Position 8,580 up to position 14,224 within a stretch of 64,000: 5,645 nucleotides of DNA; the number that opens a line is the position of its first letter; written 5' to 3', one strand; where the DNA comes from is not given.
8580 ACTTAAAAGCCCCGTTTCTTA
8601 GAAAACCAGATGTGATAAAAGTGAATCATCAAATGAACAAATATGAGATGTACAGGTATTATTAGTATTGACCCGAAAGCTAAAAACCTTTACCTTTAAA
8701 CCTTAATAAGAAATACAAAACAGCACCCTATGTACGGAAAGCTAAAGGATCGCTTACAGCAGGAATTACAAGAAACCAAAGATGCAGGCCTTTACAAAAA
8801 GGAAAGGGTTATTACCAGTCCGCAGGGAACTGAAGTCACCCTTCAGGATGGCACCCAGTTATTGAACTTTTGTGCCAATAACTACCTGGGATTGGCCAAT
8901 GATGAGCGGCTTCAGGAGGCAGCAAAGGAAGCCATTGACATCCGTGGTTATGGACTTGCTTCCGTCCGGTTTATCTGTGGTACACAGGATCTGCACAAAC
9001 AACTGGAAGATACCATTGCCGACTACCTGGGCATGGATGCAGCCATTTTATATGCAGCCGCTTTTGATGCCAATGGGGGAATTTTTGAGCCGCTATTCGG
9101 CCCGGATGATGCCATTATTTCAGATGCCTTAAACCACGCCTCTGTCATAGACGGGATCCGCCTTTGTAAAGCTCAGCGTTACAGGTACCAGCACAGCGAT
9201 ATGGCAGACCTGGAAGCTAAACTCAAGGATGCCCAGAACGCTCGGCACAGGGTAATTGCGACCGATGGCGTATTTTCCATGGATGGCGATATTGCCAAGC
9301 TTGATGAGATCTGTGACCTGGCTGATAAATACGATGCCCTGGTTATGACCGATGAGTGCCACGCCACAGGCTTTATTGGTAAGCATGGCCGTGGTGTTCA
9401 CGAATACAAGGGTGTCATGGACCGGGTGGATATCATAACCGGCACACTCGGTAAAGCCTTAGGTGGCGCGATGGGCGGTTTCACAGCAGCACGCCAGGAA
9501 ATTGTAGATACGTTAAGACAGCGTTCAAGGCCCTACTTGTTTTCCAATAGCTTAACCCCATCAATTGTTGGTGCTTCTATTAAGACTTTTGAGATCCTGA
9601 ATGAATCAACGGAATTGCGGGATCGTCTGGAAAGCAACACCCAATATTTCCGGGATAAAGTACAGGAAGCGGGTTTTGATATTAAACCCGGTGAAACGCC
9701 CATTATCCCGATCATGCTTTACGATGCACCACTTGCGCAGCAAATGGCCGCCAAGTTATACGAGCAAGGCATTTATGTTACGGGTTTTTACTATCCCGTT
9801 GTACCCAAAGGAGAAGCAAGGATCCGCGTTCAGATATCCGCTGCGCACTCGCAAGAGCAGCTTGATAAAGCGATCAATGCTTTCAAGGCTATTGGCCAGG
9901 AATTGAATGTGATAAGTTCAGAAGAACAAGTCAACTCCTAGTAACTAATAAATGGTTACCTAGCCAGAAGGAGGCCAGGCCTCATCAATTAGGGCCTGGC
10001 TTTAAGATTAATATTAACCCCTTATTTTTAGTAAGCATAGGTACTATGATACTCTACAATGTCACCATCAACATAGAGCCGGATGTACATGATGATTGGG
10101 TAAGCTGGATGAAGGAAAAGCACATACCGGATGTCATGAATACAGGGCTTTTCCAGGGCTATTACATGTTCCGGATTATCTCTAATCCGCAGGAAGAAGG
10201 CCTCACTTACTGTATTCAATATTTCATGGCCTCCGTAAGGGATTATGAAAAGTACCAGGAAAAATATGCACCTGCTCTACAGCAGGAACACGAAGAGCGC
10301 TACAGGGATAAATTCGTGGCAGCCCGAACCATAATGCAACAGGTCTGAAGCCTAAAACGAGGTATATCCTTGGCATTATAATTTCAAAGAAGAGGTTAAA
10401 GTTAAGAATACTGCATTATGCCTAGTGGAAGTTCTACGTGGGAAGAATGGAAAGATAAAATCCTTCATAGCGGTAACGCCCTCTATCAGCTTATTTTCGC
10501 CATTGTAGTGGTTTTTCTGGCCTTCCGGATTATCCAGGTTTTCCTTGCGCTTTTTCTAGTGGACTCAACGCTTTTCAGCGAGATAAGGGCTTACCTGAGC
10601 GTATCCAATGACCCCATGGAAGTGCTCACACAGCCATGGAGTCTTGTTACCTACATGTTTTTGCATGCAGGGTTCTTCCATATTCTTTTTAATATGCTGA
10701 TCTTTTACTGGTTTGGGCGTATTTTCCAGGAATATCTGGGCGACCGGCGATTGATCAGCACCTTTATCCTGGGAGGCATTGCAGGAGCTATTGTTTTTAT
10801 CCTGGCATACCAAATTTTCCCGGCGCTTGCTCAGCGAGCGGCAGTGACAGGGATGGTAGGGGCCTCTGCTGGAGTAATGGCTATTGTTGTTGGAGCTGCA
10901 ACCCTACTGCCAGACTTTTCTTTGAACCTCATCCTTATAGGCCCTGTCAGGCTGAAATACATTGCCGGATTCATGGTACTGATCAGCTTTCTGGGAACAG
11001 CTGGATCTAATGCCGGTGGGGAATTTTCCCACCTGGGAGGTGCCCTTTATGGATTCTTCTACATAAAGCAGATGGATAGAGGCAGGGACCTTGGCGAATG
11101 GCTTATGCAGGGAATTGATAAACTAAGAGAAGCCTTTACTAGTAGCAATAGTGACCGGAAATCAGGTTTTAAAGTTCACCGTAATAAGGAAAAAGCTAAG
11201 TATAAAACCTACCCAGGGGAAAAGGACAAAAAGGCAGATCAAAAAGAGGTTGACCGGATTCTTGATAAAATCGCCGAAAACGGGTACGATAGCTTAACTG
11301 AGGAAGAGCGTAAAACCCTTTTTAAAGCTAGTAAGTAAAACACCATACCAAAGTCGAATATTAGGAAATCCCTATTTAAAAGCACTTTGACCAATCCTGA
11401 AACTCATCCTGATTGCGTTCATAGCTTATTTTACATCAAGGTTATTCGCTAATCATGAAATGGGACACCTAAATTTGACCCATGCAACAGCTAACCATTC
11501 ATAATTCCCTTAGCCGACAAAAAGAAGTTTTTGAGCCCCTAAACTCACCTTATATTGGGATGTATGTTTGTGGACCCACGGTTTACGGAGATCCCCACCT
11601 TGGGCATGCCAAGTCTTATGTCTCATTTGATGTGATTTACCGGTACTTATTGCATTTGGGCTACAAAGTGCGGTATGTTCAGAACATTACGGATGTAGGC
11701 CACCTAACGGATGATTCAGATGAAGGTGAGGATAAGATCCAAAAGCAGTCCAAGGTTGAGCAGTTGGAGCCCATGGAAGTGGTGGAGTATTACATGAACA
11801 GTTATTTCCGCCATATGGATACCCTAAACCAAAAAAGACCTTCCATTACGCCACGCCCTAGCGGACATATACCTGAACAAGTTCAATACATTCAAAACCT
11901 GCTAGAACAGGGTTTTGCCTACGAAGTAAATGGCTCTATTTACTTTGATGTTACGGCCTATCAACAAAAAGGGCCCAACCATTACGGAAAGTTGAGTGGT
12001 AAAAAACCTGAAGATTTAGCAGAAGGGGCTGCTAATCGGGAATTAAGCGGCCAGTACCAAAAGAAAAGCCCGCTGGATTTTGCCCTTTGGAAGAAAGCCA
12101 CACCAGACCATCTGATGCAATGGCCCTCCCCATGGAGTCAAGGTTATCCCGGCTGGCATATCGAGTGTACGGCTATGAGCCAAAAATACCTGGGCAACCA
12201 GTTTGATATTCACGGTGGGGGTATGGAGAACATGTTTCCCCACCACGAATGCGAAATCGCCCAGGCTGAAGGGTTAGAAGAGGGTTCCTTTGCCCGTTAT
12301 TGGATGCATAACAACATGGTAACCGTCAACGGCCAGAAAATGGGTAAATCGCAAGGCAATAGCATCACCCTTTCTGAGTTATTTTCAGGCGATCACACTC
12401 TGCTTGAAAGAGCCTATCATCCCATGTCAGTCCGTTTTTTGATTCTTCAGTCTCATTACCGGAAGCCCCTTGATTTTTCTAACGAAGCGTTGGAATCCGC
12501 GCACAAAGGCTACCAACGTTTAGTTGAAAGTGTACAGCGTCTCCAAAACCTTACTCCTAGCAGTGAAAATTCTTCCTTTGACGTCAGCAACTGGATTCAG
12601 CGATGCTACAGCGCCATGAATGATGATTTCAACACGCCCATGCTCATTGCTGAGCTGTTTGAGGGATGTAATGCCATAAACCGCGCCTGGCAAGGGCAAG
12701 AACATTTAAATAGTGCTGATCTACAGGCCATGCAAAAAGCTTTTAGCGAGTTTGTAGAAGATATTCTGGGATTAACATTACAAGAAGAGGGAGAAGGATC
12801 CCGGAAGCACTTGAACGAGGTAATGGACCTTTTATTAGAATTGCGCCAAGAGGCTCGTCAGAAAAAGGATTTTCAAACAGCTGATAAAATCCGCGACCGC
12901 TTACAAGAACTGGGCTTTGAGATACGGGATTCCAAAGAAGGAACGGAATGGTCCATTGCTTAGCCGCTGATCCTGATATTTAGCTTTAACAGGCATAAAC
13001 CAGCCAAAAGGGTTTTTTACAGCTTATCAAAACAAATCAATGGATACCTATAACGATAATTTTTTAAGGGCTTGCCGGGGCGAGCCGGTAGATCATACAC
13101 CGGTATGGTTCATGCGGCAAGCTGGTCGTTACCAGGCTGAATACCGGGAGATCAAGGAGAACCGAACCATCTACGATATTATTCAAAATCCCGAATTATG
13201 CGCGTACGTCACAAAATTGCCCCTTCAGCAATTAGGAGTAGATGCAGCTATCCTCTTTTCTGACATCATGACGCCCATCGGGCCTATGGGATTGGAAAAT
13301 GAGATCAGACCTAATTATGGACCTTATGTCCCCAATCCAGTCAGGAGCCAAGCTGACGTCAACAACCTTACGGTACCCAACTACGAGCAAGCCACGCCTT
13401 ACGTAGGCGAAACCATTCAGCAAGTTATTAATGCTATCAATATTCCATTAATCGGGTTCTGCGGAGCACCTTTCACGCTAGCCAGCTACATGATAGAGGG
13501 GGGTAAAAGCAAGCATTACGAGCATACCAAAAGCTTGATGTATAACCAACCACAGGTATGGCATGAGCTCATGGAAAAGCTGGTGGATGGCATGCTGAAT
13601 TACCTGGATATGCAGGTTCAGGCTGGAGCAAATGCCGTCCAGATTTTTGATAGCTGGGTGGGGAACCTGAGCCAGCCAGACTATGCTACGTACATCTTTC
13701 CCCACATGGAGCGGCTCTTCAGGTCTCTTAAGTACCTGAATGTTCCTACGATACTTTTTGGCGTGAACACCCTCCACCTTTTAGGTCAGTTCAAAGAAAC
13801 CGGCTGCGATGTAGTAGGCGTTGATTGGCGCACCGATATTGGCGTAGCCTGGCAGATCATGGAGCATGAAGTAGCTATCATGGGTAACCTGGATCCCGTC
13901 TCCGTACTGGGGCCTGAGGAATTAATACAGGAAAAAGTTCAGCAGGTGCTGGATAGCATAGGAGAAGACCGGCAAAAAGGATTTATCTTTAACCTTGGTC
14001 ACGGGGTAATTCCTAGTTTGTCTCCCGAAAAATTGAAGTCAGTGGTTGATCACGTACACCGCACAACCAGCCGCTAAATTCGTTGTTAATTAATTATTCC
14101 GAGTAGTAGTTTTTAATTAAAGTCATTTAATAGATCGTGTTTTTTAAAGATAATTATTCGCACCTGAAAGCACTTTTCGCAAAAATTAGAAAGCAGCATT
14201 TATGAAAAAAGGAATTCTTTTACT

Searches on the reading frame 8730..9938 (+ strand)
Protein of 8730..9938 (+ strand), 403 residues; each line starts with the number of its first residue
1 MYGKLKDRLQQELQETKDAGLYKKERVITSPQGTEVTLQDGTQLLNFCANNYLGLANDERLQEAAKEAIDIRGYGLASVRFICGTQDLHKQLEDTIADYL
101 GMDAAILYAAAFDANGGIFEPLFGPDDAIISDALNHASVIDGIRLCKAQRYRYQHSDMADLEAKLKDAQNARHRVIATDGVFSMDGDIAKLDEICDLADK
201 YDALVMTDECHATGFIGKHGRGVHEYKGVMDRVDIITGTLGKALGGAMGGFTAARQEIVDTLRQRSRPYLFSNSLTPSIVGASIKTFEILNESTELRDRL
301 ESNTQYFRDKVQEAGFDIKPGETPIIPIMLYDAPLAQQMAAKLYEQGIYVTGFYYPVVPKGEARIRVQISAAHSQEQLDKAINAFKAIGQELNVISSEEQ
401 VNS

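Call 35: search_protein_families(library=pfam, proteins=[window:8730-9938:+], max_evalue=0.000001)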
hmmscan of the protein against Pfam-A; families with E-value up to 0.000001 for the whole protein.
window:8730-9938:+ (403 aa): 1 family
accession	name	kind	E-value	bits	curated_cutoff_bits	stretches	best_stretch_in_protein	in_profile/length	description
PF00155.27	Aminotran_1_2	-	3.9e-70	237.3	19.7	1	43-385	2-361/361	Aminotransferase class I and II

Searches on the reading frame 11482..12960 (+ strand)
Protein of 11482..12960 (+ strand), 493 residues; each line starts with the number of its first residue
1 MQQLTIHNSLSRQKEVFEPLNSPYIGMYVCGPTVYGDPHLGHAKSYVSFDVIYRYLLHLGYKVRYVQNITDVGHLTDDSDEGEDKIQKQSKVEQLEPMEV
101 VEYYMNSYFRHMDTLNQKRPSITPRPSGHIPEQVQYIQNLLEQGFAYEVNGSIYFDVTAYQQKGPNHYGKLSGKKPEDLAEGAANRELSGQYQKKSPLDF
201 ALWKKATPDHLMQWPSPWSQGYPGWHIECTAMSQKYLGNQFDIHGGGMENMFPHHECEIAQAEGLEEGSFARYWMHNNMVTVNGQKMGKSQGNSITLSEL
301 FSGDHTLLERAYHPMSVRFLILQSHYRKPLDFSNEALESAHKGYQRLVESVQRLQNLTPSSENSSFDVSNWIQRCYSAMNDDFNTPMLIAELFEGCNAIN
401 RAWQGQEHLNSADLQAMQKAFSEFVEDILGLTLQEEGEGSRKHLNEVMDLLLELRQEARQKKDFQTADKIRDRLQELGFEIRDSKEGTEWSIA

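Call 35: search_protein_families(library=pfam, proteins=[window:11482-12960:+], max_evalue=0.000001)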
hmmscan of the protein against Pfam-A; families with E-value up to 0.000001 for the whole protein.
window:11482-12960:+ (493 aa): 4 families
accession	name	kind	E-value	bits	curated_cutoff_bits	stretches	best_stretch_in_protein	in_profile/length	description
PF01406.26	tRNA-synt_1e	-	3.6e-100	335.7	27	1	17-341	2-300/301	tRNA synthetases class I (C) catalytic domain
PF09190.17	DALR_2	-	3.4e-11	44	22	1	376-434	3-57/57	DALR domain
PF23493.1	CysS_C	-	4.3e-08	33.6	23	1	448-490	8-50/51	Cysteinyl-tRNA ligase anticodon binding domain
PF09334.17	tRNA-synt_1g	-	1.4e-07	31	20.1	0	34-155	10-122/391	tRNA synthetases class I (M)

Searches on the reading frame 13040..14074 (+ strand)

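Call 35: search_protein_families(library=pfam, proteins=[window:13040-14074:+], max_evalue=0.000001)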
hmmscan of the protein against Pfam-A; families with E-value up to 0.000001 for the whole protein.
window:13040-14074:+ (345 aa): 1 family
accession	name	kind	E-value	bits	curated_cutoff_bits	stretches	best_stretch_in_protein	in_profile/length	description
PF01208.23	URO-D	-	1.7e-120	402.7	23.9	1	3-341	1-345/346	Uroporphyrinogen decarboxylase (URO-D)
